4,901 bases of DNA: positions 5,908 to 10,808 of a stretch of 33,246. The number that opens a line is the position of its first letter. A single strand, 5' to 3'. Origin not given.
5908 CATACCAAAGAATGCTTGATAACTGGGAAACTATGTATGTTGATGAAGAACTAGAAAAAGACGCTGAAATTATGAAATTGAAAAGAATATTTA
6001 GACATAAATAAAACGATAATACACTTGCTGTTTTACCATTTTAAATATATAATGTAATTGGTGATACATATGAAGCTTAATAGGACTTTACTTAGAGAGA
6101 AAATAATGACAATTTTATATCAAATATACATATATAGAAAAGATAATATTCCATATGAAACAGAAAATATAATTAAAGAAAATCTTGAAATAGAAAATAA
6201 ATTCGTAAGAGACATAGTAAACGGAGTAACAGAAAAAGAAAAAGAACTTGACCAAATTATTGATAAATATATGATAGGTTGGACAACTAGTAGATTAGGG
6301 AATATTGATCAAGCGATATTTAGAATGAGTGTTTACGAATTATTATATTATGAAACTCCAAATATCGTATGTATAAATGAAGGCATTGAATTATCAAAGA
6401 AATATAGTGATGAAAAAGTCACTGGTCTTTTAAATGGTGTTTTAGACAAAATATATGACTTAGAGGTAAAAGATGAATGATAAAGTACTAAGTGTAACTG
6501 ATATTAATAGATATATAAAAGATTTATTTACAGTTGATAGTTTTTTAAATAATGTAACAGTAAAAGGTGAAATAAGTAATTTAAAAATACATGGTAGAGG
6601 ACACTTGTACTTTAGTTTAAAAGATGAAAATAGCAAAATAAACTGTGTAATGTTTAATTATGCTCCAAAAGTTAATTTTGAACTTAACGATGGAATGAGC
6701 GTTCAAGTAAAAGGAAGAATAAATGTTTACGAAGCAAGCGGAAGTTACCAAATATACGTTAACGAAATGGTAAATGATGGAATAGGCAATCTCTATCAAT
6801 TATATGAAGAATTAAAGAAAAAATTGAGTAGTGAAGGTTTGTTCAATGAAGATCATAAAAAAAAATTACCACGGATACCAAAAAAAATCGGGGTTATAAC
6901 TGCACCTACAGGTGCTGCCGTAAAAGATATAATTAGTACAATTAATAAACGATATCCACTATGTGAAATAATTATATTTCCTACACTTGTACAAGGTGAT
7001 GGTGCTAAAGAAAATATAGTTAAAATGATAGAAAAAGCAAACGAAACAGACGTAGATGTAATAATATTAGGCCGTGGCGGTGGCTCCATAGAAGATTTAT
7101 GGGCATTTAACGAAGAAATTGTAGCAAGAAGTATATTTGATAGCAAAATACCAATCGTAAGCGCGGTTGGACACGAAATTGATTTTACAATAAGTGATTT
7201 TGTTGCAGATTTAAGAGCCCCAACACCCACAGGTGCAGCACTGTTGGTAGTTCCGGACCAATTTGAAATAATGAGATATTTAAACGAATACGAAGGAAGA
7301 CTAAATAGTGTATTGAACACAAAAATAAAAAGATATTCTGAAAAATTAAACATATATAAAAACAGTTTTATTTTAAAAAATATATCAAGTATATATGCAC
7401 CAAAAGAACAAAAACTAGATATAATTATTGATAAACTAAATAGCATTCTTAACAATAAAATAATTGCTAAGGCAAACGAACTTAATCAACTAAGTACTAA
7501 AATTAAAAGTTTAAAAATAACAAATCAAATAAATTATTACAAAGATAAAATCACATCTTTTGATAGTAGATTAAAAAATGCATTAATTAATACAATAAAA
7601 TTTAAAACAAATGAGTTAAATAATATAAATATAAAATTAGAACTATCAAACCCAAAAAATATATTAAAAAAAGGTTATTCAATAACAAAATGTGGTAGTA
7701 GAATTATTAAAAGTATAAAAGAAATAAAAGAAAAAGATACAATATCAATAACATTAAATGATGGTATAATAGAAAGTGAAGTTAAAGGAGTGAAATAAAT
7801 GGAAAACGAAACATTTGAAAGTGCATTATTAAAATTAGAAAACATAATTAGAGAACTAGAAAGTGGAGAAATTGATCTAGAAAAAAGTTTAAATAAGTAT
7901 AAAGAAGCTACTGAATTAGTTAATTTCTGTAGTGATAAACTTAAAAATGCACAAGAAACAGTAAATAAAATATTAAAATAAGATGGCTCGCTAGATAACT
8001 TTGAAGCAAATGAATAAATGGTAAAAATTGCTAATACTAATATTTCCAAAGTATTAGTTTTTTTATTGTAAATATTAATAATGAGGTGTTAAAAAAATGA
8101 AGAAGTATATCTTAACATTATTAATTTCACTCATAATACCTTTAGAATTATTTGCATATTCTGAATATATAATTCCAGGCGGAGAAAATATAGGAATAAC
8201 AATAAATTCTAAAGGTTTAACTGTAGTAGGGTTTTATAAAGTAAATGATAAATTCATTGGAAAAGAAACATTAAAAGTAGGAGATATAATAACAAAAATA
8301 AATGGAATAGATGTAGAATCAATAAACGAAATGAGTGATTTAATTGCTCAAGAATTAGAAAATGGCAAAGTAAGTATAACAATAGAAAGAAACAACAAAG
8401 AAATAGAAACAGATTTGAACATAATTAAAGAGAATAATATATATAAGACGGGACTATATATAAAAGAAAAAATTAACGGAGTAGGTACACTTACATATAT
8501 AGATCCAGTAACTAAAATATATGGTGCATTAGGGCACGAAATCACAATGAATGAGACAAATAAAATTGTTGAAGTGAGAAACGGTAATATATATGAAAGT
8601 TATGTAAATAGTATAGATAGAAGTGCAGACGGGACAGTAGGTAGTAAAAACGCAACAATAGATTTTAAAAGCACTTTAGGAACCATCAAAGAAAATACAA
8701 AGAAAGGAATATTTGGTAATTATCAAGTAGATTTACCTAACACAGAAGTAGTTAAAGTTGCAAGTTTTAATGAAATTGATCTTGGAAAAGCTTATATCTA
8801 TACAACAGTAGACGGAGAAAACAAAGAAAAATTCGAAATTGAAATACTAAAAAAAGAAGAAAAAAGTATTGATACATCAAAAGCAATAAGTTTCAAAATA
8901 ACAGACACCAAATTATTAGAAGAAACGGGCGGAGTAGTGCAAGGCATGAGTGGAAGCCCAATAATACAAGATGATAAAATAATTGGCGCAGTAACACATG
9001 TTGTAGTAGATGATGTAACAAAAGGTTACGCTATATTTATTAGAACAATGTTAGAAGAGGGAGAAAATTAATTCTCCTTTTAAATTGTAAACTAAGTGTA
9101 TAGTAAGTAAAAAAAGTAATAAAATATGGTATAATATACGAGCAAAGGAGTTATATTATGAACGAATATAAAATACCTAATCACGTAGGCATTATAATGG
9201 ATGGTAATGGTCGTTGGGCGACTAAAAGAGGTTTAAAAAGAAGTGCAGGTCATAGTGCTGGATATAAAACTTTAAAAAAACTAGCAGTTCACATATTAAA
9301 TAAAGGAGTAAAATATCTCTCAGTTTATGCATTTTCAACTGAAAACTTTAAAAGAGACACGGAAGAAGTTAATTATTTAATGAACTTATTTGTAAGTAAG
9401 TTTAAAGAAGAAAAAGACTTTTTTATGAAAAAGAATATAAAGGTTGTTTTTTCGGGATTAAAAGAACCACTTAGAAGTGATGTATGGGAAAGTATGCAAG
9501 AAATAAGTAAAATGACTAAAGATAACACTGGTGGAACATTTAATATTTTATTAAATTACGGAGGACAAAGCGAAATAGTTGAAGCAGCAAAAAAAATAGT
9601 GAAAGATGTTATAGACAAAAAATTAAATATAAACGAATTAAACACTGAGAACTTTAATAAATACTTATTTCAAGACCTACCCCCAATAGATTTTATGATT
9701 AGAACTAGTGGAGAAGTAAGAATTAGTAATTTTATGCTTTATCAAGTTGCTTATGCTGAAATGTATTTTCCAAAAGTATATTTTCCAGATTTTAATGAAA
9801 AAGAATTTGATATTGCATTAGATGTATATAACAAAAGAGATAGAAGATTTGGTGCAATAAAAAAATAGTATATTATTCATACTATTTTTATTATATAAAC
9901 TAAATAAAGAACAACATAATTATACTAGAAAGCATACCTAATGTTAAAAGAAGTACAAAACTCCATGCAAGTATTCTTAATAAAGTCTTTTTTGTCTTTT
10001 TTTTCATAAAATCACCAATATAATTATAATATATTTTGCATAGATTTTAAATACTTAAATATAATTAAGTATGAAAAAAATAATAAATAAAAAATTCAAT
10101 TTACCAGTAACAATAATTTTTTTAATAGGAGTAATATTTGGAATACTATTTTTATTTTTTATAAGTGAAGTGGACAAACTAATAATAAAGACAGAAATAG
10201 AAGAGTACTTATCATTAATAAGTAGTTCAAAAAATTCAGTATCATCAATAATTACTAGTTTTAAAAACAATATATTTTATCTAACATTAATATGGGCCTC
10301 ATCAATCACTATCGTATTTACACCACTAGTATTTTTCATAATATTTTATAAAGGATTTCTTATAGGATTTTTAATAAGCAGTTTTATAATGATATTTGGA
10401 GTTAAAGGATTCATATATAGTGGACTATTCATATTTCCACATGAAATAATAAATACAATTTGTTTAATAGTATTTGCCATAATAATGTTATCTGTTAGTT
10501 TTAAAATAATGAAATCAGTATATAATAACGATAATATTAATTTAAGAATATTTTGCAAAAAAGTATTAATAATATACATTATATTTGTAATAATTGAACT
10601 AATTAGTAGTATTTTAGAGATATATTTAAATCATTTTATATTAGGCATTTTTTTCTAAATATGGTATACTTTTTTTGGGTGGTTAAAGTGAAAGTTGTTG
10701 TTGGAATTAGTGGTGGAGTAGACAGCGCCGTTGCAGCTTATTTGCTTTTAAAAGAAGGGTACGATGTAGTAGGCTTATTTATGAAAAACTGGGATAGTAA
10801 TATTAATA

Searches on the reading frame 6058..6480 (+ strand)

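Call 38: search_protein_families(library=pfam, proteins=[window:6058-6480:+], max_evalue=0.00001)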
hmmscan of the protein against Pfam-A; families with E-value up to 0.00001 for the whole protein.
window:6058-6480:+ (140 aa): 1 family
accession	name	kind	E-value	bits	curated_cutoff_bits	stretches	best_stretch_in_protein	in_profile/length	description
PF01029.23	NusB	-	3.8e-28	98.9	23.1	1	13-133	4-132/133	NusB family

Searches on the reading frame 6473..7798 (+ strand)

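Call 38: search_protein_families(library=pfam, proteins=[window:6473-7798:+], max_evalue=0.00001)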
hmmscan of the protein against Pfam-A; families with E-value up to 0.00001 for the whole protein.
window:6473-7798:+ (441 aa): 3 families
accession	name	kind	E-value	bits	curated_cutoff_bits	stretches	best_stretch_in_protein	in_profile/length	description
PF02601.20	Exonuc_VII_L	-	1.4e-101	340.6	35.9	1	123-435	1-314/315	Exonuclease VII, large subunit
PF13742.12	tRNA_anti_2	-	1.3e-29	102.8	27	1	6-99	1-94/95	OB-fold nucleic acid binding domain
PF01336.31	tRNA_anti-codon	-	1.7e-15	57.1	27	1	28-99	1-72/75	OB-fold nucleic acid binding domain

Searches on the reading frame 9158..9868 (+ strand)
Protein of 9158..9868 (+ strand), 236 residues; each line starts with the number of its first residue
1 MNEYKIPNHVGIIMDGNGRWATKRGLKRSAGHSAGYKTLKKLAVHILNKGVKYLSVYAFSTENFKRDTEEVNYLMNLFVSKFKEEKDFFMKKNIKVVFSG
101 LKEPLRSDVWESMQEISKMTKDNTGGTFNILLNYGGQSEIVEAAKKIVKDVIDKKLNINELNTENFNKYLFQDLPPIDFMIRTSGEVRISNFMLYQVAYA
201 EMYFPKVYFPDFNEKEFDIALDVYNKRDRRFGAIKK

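Call 39: search_protein_families(library=pfam, proteins=[window:9158-9868:+], max_evalue=0.00001)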
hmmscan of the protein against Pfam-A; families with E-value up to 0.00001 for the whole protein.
window:9158-9868:+ (236 aa): 1 family
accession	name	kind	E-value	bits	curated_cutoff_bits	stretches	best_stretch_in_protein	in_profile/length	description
PF01255.24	Prenyltransf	-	4.8e-75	252.3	27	1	13-232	1-219/219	Putative undecaprenyl diphosphate synthase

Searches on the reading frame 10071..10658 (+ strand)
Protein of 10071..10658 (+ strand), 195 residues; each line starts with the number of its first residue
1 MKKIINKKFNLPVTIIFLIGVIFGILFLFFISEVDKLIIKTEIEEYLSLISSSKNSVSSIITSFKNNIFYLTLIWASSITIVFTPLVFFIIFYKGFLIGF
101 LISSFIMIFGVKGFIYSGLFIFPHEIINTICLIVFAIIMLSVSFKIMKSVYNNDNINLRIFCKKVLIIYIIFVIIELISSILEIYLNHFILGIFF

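Call 39: search_protein_families(library=pfam, proteins=[window:10071-10658:+], max_evalue=0.00001)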
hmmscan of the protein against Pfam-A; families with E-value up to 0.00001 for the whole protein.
window:10071-10658:+ (195 aa): 1 family
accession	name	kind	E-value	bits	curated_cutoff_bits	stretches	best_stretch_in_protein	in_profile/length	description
PF01944.22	SpoIIM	-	6.8e-15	55.8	26.9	1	14-186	2-161/163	Stage II sporulation protein M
